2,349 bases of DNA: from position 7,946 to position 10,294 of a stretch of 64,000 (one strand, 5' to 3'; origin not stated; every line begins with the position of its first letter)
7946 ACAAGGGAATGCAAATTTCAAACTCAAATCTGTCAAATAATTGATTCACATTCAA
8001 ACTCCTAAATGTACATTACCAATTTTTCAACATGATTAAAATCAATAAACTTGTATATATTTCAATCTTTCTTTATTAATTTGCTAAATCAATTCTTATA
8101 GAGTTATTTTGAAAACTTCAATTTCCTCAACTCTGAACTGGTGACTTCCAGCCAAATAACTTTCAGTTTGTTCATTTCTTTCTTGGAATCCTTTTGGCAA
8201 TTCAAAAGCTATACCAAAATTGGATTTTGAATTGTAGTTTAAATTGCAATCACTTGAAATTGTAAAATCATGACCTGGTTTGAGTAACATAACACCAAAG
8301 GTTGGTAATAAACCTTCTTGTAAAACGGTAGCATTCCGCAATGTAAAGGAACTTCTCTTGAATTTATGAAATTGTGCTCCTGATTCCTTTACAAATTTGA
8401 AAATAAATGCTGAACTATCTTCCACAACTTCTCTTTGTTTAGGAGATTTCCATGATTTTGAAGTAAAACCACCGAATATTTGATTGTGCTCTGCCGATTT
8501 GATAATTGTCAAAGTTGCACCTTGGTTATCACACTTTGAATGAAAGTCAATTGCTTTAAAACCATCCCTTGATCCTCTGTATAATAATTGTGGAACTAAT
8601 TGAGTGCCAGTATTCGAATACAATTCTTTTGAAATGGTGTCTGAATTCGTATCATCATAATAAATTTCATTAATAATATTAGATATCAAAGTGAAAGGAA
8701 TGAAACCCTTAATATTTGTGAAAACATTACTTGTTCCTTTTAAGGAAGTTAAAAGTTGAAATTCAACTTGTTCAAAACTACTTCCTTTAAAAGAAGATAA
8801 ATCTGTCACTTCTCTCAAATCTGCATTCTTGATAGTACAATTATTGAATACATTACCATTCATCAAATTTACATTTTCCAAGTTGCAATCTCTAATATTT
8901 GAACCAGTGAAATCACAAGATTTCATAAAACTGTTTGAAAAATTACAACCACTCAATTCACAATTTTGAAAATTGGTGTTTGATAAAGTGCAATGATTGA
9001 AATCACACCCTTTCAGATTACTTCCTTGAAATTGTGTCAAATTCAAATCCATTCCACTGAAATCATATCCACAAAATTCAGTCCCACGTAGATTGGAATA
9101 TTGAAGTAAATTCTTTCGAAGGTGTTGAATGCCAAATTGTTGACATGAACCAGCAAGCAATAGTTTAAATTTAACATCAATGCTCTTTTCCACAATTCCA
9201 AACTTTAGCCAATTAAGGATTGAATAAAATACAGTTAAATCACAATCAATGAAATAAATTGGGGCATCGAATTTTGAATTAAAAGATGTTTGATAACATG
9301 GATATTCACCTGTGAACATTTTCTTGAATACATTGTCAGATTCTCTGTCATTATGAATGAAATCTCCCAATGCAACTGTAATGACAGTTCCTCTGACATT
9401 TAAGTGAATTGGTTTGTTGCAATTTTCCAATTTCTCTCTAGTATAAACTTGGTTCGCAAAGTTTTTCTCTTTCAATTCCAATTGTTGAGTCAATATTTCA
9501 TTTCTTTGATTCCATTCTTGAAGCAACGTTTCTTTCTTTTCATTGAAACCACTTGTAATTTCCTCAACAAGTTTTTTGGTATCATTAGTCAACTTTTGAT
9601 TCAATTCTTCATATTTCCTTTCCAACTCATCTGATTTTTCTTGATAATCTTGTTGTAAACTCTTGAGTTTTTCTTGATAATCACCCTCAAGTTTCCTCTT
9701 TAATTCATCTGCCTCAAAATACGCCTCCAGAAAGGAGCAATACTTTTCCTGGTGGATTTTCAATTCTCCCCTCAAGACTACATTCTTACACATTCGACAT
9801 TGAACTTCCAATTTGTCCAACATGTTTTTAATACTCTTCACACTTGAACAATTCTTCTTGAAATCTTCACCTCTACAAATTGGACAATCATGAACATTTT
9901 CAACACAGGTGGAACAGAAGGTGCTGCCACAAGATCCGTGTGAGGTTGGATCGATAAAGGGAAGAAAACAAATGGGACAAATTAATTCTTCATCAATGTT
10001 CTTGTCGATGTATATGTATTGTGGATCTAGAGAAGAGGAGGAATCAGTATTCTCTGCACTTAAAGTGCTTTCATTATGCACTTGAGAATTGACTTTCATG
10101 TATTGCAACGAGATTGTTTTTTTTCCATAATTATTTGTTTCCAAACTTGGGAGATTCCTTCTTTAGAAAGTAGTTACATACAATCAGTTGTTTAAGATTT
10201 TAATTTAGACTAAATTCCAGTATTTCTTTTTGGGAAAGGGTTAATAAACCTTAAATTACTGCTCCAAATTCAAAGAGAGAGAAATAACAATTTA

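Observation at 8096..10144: An unusual domain fusion: RING + TRAF-type Zn finger/coiled coil + KCTD-type BTB + pentapeptide repeats + TLDc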

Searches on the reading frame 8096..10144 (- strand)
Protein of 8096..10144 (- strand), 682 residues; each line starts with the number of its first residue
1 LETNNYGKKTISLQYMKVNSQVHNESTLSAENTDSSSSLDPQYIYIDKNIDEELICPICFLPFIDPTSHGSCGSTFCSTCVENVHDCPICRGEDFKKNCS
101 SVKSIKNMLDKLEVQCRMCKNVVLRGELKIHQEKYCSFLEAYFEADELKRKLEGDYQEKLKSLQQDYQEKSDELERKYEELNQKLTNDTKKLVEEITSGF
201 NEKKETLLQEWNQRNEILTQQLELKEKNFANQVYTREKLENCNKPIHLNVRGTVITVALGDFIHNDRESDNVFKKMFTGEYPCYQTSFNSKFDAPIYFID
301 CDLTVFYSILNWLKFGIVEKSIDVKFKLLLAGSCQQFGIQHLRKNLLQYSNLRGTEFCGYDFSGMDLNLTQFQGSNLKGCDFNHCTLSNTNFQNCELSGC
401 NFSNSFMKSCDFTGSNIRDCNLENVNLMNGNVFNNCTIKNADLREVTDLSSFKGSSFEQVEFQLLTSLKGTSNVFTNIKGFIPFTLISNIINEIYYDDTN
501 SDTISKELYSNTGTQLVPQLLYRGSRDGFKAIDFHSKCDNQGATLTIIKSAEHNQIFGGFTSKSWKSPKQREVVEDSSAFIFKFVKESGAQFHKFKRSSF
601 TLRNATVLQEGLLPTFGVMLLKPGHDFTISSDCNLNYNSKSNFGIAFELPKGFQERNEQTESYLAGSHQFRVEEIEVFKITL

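Call 3: search_protein_families(library=pfam, proteins=[window:8096-10144:-], max_evalue=1)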
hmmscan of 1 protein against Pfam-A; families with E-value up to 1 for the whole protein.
window:8096-10144:- (682 aa): 18 families
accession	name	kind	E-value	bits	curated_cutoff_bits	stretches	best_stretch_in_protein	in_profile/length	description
PF07534.22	TLD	-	3.7e-20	73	24.5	1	514-680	25-169/170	TLDc domain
PF00805.28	Pentapeptide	-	3.7e-18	65.2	20.2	4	366-404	2-40/40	Pentapeptide repeats (8 copies)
PF13599.13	Pentapeptide_4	-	9.1e-11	42.1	38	2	351-421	7-77/78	Pentapeptide repeat region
PF13576.12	Pentapeptide_3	-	1e-10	42.1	27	2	372-415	1-47/48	Pentapeptide repeats (9 copies)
PF23894.2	LD_SV2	-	1.8e-06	28.6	29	2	355-404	25-74/92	SV2A/B/C luminal domain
PF14634.12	zf-RING_5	-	0.00053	20.4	27.9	1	56-91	2-42/43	zinc-RING finger domain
PF13920.12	zf-C3HC4_3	-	0.0024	18.1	27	1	53-92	2-44/49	Zinc finger, C3HC4 type (RING finger)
PF13639.12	zf-RING_2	-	0.017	15.8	27.3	1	56-91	3-44/44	Ring finger domain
PF03938.19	OmpH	-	0.021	15.5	32.4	1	138-196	45-107/141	Outer membrane protein (OmpH-like)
PF13445.12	zf-RING_UBOX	-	0.021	15.2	25.2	1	56-81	1-25/39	RING-type zinc-finger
PF21362.3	Sina_RING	-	0.033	14.8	29.3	1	56-90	1-35/35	E3 ubiquitin-protein ligase sina/sinah, RING finger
PF05008.21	V-SNARE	-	0.17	12.8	25.9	0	159-207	4-52/92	Vesicle transport v-SNARE protein N-terminus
PF00097.31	zf-C3HC4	-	0.27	11.6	21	1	56-90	1-40/40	Zinc finger, C3HC4 type (RING finger)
PF15642.11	Tox-ODYAM1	-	0.34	10.3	25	1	115-219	75-176/385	Toxin in Odyssella and Amoebophilus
PF01442.23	Apolipoprotein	-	0.43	10.7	90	1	145-216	24-95/190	Apolipoprotein A1/A4/E domain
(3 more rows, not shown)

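Call 5: find_homologous_proteins(query=window:8099-10099:-)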
Query seq(667 aa) (667 aa): 61 proteins with E <= 0.001 among 8000 candidates.
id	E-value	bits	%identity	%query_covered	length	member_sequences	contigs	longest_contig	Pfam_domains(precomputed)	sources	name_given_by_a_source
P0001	8.3e-175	601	42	65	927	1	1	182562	PF13576.13,PF13599.14,PF00805.29,PF23894.3,PF07534.23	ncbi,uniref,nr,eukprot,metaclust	ncbi:predicted protein [Naegleria gruberi]|uniref:Predicted protein n=1 Tax=Naegleria gruberi TaxID=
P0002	6.1e-152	525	42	96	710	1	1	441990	PF13576.13,PF13599.14,PF00805.29,PF23894.3,PF07534.23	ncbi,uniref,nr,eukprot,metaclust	ncbi:predicted protein [Naegleria gruberi]|uniref:Predicted protein n=1 Tax=Naegleria gruberi TaxID=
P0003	8.8e-114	399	35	60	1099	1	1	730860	PF13576.13,PF13599.14,PF00805.29,PF23894.3,PF07534.23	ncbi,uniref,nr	ncbi:hypothetical protein FDP41_001763 [Naegleria fowleri]|uniref:TLDc domain-containing protein n=1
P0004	1.8e-112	395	34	66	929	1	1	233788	PF13576.13,PF13599.14,PF00805.29,PF23894.3,PF07534.23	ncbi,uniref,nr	ncbi:hypothetical protein C9374_011707 [Naegleria lovaniensis]|uniref:Uncharacterized protein n=1 Ta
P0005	1.5e-93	333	40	64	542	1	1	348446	PF13576.13,PF13599.14,PF00805.29,PF07534.23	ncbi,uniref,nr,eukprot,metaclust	ncbi:predicted protein [Naegleria gruberi]|uniref:Predicted protein n=1 Tax=Naegleria gruberi TaxID=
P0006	3.5e-92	328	36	99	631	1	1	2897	PF13576.13,PF02214.29,PF13599.14,PF00805.29,PF07534.23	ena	-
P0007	2.1e-87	312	41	65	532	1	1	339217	PF13576.13,PF14835.12,PF13599.14,PF00805.29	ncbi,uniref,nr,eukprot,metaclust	ncbi:predicted protein [Naegleria gruberi]|uniref:Predicted protein n=1 Tax=Naegleria gruberi TaxID=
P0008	1.8e-69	253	38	71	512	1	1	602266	PF13599.14,PF07534.23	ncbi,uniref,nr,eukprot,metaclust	ncbi:TLDc domain-containing protein [Naegleria gruberi]|uniref:TLDc domain-containing protein n=1 Ta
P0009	1.7e-67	246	34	53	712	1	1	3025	PF13576.13,PF13599.14,PF00805.29,PF07534.23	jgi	-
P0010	7.8e-62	228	39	52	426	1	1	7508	PF13576.13,PF13599.14,PF00805.29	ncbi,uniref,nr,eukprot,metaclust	ncbi:predicted protein [Naegleria gruberi]|uniref:Predicted protein n=1 Tax=Naegleria gruberi TaxID=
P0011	1.0e-28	118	27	28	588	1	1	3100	PF13576.13,PF02214.29,PF13599.14,PF00805.29,PF23894.3,PF25296.2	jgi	-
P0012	4.1e-27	113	26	60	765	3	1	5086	PF13576.13,PF02214.29,PF13599.14,PF00805.29,PF23894.3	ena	-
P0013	8.0e-18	82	26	16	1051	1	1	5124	PF13576.13,PF13599.14,PF00805.29,PF25296.2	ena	-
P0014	2.5e-17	81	29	17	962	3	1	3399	PF13576.13,PF13599.14,PF00805.29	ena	-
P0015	3.0e-16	77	29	15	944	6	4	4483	PF13576.13,PF00149.34,PF13599.14,PF00805.29,PF25296.2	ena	-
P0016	1.1e-15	75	29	18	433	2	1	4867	PF13576.13,PF13599.14,PF00805.29,PF25296.2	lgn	-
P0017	2.6e-15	74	31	16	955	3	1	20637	PF13576.13,PF13599.14,PF00805.29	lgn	-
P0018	3.4e-15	74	31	17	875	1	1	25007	PF09937.15,PF13576.13,PF13599.14,PF00805.29,PF25296.2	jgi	jgi:uncharacterized protein YjbI with pentapeptide repeats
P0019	1.8e-14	71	27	20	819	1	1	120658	PF13576.13,PF13599.14,PF00805.29,PF23894.3,PF25296.2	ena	-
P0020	3.1e-14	70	28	16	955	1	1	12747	PF13576.13,PF13599.14,PF00805.29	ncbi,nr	ncbi:MAG TPA: pentapeptide repeat-containing protein [Candidatus Nitrosotalea sp.]|nr:pentapeptide r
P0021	4.0e-14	70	31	13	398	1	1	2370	PF13576.13,PF13599.14,PF00805.29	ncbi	-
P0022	4.3e-13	67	28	16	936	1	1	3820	PF13576.13,PF24883.3,PF05729.19,PF13599.14,PF00805.29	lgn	-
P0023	9.4e-13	66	29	9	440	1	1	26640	PF13576.13,PF13599.14,PF00805.29,PF25296.2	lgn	-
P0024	4.4e-12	63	32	12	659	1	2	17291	PF13576.13,PF13599.14,PF00805.29,PF23894.3,PF25296.2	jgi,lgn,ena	jgi:uncharacterized protein YjbI with pentapeptide repeats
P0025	5.7e-12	63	33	15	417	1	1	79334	PF13576.13,PF13599.14,PF00805.29,PF23894.3,PF25296.2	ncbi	-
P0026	3.6e-11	60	27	16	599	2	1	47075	PF13576.13,PF13599.14,PF00805.29,PF25296.2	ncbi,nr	ncbi:MAG: pentapeptide repeat-containing protein [Desulfobacterales bacterium]|nr:pentapeptide repea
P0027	4.2e-11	60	28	17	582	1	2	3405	PF07714.24,PF00069.32,PF13576.13,PF13599.14,PF00805.29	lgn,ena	-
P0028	5.7e-11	60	32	16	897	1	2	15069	PF09937.15,PF13576.13,PF13599.14,PF00805.29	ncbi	-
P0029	5.7e-11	60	28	23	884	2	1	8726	PF09937.15,PF13576.13,PF13599.14,PF00805.29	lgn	-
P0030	6.9e-11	59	28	13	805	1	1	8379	PF13576.13,PF13599.14,PF00805.29,PF25296.2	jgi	jgi:uncharacterized protein YjbI with pentapeptide repeats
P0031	7.4e-11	59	29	15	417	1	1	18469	PF13576.13,PF13599.14,PF00805.29,PF23894.3,PF25296.2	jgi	-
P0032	2.0e-10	58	29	15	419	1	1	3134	PF13576.13,PF13599.14,PF00805.29,PF23894.3,PF25296.2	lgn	-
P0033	4.6e-10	57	25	13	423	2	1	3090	PF13576.13,PF13599.14,PF00805.29,PF25296.2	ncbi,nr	ncbi:MAG TPA: pentapeptide repeat-containing protein [Rhodospirillaceae bacterium]|nr:pentapeptide r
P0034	9.0e-10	56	35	15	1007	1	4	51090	PF13576.13,PF05729.19,PF13599.14,PF00805.29,PF25296.2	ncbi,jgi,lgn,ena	-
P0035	1.1e-9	55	34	11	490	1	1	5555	PF13576.13,PF13599.14,PF00805.29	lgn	-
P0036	1.2e-9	55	32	15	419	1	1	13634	PF13576.13,PF13599.14,PF00805.29,PF23894.3,PF25296.2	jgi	jgi:uncharacterized protein YjbI with pentapeptide repeats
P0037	2.1e-9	54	34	14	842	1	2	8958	PF13576.13,PF13599.14,PF00805.29,PF23894.3,PF25296.2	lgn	-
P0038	2.7e-9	54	25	16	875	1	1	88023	PF09937.15,PF13576.13,PF13599.14,PF00805.29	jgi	jgi:uncharacterized protein YjbI with pentapeptide repeats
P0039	3.6e-9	54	26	12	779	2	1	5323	PF13576.13,PF13599.14,PF00805.29,PF25296.2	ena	-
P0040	8.7e-9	52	31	15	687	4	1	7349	PF13576.13,PF13599.14,PF00805.29,PF25296.2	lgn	-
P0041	1.0e-8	52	41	8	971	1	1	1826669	PF00651.38,PF07534.23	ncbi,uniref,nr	ncbi:BTB/POZ domain-containing protein [Rhizophagus clarus]|uniref:BTB/POZ domain-containing protein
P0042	1.1e-8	52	41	8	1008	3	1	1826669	PF00651.38,PF07534.23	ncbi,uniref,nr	ncbi:BTB/POZ domain-containing protein [Rhizophagus clarus]|uniref:BTB/POZ domain-containing protein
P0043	1.2e-8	52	26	13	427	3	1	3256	PF13576.13,PF13599.14,PF00805.29,PF23894.3,PF25296.2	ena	-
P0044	4.6e-8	50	33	13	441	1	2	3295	PF13576.13,PF13599.14,PF00805.29,PF25296.2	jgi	jgi:uncharacterized protein YjbI with pentapeptide repeats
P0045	7.3e-8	49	24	20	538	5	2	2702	PF13576.13,PF13599.14,PF00805.29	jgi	jgi:uncharacterized protein YjbI with pentapeptide repeats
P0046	1.1e-7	49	27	16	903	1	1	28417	PF09937.15,PF13576.13,PF13599.14,PF00805.29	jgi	jgi:uncharacterized protein YjbI with pentapeptide repeats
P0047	2.9e-7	47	27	13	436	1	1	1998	PF13576.13,PF13599.14,PF00805.29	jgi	jgi:uncharacterized protein YjbI with pentapeptide repeats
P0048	5.2e-7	47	28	18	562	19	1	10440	PF13576.13,PF13599.14,PF00805.29,PF25296.2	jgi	jgi:uncharacterized protein YjbI with pentapeptide repeats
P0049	5.4e-7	47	27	12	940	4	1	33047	PF13576.13,PF26549.1,PF13599.14,PF00805.29,PF26550.2,PF23894.3,PF07676.19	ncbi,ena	ncbi:MAG: pentapeptide repeat-containing protein [Cyanobacteriota bacterium]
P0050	8.6e-7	46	23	35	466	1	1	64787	PF13576.13,PF02214.29,PF11834.14,PF13599.14,PF00805.29,PF25510.1,PF24478.2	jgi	jgi:uncharacterized protein YjbI with pentapeptide repeats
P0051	3.0e-6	44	27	19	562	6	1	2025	PF13576.13,PF13599.14,PF00805.29,PF25296.2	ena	-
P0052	3.8e-6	44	27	19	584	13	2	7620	PF13576.13,PF13599.14,PF00805.29,PF25296.2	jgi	jgi:uncharacterized protein YjbI with pentapeptide repeats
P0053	5.5e-6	43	27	16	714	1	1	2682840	PF13576.13,PF13599.14,PF00805.29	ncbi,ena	-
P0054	1.1e-5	42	30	12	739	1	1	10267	PF13576.13,PF00560.40,PF13599.14,PF00805.29,PF12799.14,PF13855.13,PF23894.3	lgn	-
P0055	1.7e-5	42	28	17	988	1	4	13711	PF13576.13,PF05729.19,PF13599.14,PF00805.29,PF00004.36,PF20720.4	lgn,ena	-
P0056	1.7e-5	42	29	16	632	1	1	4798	PF13576.13,PF13599.14,PF00805.29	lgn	-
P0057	4.4e-5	40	24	13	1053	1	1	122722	PF13576.13,PF13599.14,PF00805.29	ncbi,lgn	-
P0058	1.1e-4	39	28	14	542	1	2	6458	PF13576.13,PF13599.14,PF00805.29,PF23894.3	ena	-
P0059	2.2e-4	38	27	19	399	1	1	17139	PF13576.13,PF13599.14,PF00805.29,PF19960.7,PF25296.2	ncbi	-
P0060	2.6e-4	38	29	18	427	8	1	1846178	PF13576.13,PF13599.14,PF00805.29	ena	-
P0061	6.5e-4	36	31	15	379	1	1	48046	PF13576.13,PF13599.14,PF00805.29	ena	-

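Call 7: find_encoding_contigs(protein=window:8099-10099:-, flank=3000, max_places=3)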
Protein seq(667 aa) (667 aa): no gene with exactly this product is on record in the collection.

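Call 32: predict_structure(alignment_id=A3)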
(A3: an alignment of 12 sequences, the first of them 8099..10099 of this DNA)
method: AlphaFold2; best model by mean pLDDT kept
length: 667 residues; sequences in the alignment: 12
mean_pLDDT: 71.2   pTM: 0.36
mean pLDDT of the five models: 71.2, 71.0, 70.7, 69.7, 65.8
residues with pLDDT >= 90: 32; 70-90: 387; 50-70: 160; < 50: 88
segments of 3 or more residues with pLDDT < 50: 1-25, 52-55, 58-60, 448-501
pLDDT, mean of each block of 10 residues (from residue 1): 30 28 50 61 59 49 53 57 56 71 74 70 62 74 81 85 87 83 83 86 86 77 73 87 82 82 77 68 87 88 73 84 83 84 86 89 90 88 85 81 71 66 57 60 52 40 37 34 32 33 72 79 85 87 86 66 82 64 69 76 67 88 86 83 86 90 76
secondary structure, 60 per line:
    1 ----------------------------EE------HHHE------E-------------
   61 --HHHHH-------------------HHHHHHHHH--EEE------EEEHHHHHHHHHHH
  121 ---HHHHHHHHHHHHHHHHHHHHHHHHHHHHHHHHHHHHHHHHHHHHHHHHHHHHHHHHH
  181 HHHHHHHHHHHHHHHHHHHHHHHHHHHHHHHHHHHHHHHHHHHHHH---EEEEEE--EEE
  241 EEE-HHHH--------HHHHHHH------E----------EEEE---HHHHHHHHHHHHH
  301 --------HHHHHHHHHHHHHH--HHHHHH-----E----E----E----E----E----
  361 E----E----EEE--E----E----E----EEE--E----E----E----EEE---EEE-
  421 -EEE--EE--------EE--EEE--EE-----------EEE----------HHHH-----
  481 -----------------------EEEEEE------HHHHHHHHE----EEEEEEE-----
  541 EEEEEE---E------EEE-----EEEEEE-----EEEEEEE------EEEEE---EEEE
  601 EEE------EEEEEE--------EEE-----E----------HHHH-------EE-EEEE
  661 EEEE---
elements in order: H63-67 H87-95 E98-100 E107-109 H110-120 H124-226 E230-235 E238-243 H245-248 H257-263 E281-284 H288-300 H309-322 H325-330 E371-373 E391-393 E411-413 E417-419 E422-424 E441-443 E459-461 H472-475 E504-509 H516-523 E529-535 E541-546 E557-559 E565-570 E576-582 E589-593 E597-603 E610-615 E624-626 H643-646 E657-664

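Call 36: search_protein_representatives(protein=window:8099-10099:-)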
Query: 667 residues. Proteins with E-value up to 0.001 (for the whole library): 33634; up to 1e-10: 4222; up to 1e-30: 82. The best 150 are listed.
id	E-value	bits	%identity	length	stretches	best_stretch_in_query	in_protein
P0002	1.9e-152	525.4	48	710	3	25-387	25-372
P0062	1.9e-129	449.4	37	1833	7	503-665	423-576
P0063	5.0e-123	428.2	45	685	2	54-469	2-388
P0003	2.8e-114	399.3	38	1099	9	15-394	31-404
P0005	4.6e-94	332.5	47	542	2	354-667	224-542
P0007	6.6e-88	312.2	43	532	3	18-417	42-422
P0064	1.1e-77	278.4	54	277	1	13-295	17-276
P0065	6.5e-74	265.9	43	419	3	487-665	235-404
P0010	2.5e-62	227.7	39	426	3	103-331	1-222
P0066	4.6e-60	220.2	40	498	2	227-401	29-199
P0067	7.5e-59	216.2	28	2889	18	317-400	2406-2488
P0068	3.7e-58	213.9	26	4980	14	334-418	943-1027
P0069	1.3e-57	212.1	29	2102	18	334-455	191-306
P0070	2.1e-56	208.1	43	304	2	497-665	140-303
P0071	9.7e-56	205.9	42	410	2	488-664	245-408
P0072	1.2e-53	199.0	37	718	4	504-665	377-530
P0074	8.2e-52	192.9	46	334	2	33-150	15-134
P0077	2.2e-48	181.6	42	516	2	504-664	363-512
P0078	7.0e-48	179.9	36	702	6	142-447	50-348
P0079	1.3e-45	172.4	45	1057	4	498-602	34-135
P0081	3.7e-45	170.9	33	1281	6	510-664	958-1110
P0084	1.2e-42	162.7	96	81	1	587-667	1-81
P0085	4.3e-41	157.5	42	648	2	491-665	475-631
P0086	2.6e-40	154.9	46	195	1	16-182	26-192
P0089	3.8e-38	147.8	35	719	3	486-665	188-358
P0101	5.6e-35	137.3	41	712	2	503-665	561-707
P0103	1.7e-34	135.7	44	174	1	103-275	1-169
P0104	2.8e-34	135.0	34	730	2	487-665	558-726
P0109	1.2e-33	132.9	37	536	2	26-328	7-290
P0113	7.2e-33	130.3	48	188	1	487-665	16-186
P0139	1.2e-30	122.9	34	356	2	502-664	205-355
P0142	2.0e-30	122.3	47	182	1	27-153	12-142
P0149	1.0e-29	119.9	49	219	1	491-666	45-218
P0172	5.9e-28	114.1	46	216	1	156-328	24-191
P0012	1.3e-27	112.9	32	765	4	9-167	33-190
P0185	2.9e-27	111.8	37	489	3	26-174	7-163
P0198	2.3e-26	108.8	36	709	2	498-665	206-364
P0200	3.3e-26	108.3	38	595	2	495-665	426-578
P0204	5.5e-26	107.6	49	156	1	18-136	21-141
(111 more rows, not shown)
